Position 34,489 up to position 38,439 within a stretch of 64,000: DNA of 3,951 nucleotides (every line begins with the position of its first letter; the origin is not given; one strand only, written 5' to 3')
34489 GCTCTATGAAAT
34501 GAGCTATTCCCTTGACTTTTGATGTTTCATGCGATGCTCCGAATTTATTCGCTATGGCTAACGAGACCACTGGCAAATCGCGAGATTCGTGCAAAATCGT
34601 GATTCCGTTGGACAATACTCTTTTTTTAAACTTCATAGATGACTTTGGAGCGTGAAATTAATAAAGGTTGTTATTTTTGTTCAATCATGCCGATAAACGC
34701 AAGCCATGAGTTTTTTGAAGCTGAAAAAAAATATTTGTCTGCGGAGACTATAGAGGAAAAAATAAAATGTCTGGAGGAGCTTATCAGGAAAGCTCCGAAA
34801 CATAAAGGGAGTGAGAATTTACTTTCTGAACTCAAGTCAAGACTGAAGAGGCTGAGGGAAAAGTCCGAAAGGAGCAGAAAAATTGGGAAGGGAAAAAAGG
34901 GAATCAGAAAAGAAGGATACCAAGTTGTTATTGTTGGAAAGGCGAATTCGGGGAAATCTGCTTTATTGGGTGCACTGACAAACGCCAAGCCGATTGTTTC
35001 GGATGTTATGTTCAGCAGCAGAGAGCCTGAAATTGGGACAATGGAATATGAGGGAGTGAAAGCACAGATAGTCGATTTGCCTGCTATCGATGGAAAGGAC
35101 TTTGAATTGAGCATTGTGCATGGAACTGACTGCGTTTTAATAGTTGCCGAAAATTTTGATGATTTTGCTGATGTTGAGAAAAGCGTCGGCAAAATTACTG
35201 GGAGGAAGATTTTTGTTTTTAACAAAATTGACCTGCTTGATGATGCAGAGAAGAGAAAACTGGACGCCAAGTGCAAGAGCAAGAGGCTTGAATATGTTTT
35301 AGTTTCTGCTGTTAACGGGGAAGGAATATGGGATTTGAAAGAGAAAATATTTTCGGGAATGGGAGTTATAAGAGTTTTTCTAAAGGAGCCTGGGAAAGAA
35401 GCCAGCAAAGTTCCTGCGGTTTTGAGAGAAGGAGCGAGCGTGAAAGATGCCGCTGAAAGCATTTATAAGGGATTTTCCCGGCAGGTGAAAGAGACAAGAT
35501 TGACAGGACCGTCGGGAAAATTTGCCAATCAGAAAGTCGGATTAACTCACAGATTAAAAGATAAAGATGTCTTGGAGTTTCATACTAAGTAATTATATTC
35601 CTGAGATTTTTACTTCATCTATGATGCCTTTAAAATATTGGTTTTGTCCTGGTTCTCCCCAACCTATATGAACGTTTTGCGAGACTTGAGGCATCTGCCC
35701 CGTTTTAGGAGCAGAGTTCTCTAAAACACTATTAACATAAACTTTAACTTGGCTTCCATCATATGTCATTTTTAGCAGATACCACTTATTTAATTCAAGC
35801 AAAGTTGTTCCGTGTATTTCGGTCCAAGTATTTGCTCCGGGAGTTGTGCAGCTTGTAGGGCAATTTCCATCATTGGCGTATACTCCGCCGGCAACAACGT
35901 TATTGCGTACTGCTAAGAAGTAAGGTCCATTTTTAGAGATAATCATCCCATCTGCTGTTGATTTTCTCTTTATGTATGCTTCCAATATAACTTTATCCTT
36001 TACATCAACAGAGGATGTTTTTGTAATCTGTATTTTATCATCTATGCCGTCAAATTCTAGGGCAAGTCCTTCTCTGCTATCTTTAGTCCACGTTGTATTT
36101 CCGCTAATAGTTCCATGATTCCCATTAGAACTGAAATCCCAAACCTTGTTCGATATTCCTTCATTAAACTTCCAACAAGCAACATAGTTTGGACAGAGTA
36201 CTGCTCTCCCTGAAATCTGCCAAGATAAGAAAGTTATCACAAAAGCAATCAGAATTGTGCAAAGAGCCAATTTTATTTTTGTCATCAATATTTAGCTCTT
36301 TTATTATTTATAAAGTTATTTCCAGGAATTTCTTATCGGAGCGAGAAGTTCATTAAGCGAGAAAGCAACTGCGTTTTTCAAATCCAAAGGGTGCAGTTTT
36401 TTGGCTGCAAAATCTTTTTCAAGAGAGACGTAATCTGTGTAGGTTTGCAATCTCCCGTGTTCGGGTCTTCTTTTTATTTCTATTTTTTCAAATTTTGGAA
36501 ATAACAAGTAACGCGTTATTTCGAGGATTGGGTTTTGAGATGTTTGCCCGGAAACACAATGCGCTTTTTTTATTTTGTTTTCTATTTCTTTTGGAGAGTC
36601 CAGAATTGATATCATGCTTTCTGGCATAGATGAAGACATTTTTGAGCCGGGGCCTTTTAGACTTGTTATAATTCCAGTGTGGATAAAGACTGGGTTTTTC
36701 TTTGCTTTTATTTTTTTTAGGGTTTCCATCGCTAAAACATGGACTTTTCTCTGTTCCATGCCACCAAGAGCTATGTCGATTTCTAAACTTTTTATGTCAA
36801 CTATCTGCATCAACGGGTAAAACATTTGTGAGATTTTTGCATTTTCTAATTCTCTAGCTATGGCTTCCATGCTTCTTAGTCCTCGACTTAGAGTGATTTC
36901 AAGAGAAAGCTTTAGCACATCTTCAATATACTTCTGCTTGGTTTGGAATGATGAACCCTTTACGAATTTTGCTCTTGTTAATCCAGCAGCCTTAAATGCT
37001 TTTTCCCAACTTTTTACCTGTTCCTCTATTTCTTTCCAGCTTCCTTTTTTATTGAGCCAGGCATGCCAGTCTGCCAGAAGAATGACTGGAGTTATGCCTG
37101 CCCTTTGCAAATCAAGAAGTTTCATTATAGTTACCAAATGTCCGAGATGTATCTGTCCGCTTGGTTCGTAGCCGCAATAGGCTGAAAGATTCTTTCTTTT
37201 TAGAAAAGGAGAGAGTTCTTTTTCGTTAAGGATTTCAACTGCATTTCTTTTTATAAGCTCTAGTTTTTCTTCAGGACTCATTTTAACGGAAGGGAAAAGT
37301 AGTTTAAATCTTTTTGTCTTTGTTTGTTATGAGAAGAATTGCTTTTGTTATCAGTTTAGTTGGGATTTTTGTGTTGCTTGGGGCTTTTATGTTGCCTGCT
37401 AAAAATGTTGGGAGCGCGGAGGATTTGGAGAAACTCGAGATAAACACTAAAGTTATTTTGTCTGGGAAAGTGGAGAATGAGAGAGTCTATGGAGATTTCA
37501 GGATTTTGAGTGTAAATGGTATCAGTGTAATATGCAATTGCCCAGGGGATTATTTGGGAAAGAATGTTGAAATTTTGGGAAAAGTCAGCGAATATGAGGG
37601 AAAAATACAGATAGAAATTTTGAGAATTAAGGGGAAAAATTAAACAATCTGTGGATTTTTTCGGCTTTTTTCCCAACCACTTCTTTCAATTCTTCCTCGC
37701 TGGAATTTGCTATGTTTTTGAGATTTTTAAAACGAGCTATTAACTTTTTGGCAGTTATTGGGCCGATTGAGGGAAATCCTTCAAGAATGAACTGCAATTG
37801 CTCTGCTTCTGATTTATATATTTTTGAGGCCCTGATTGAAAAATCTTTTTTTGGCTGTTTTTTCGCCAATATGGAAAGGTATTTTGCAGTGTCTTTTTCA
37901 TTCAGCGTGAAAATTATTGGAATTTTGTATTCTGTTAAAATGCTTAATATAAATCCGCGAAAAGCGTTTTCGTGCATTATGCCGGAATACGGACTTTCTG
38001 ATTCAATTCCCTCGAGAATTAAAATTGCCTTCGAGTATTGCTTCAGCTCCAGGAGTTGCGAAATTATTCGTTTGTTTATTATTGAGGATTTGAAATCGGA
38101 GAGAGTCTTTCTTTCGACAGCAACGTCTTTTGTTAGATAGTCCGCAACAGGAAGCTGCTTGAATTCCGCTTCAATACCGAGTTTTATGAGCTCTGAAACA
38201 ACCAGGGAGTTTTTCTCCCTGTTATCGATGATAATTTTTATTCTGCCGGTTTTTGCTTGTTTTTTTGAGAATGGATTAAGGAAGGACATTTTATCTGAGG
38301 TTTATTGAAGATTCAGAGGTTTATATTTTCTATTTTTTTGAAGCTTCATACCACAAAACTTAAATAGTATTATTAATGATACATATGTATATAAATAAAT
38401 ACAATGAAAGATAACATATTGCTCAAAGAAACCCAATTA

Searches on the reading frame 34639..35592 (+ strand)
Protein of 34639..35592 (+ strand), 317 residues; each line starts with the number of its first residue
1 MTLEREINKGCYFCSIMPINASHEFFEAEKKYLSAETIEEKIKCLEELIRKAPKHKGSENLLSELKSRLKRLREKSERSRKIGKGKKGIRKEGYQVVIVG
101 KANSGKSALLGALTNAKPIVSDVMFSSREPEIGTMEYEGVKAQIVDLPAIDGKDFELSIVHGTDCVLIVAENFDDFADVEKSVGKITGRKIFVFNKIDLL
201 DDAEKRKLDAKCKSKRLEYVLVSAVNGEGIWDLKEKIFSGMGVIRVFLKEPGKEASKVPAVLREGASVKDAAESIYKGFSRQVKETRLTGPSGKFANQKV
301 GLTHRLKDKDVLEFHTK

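Call 56: search_protein_families(library=pfam, proteins=[window:34639-35592:+], max_evalue=0.00001)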
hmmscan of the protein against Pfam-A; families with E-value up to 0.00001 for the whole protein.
window:34639-35592:+ (317 aa): 3 families
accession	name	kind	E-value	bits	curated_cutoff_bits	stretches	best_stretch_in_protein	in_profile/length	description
PF01926.29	MMR_HSR1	-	4.6e-14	52.9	21.9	1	95-196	1-113/113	50S ribosome-binding GTPase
PF02824.27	TGS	-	4.2e-09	36.8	22.2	1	244-316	1-60/60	TGS domain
PF02421.24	FeoB_N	-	7.1e-08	32.6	27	1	95-150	2-57/156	Ferrous iron transport protein B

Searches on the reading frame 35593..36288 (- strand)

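Call 56: search_protein_families(library=pfam, proteins=[window:35593-36288:-], max_evalue=0.00001)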
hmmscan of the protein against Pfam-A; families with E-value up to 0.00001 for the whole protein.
window:35593-36288:- (231 aa): 1 family
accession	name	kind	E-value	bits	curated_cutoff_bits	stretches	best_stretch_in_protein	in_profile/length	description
PF13385.13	Laminin_G_3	-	5.8e-16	59.4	27.6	1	81-229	2-141/151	Concanavalin A-like lectin/glucanases superfamily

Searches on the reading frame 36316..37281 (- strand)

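Call 56: search_protein_families(library=pfam, proteins=[window:36316-37281:-], max_evalue=0.00001)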
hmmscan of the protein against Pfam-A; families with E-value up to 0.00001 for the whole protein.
window:36316-37281:- (321 aa): 1 family
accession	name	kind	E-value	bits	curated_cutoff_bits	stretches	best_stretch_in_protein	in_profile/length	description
PF00579.31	tRNA-synt_1b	-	8.7e-47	160.3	21.1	1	29-313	3-291/292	tRNA synthetases class I (W and Y)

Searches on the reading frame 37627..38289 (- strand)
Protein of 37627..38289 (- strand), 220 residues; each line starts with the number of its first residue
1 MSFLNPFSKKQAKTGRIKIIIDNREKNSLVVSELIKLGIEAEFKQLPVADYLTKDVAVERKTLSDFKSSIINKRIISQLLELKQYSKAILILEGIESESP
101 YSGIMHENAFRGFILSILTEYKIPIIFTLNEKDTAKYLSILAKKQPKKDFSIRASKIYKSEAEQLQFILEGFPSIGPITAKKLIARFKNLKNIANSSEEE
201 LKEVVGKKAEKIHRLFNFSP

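Call 56: search_protein_families(library=pfam, proteins=[window:37627-38289:-], max_evalue=0.00001)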
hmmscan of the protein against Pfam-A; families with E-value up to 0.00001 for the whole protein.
window:37627-38289:- (220 aa): 2 families
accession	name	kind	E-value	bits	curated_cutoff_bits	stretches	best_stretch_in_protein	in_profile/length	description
PF02732.21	ERCC4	-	5.7e-23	81.8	24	1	21-139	1-138/140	ERCC4 domain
PF12826.13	HHH_2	-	1.3e-06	28.9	27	1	171-206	7-44/64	Helix-hairpin-helix motif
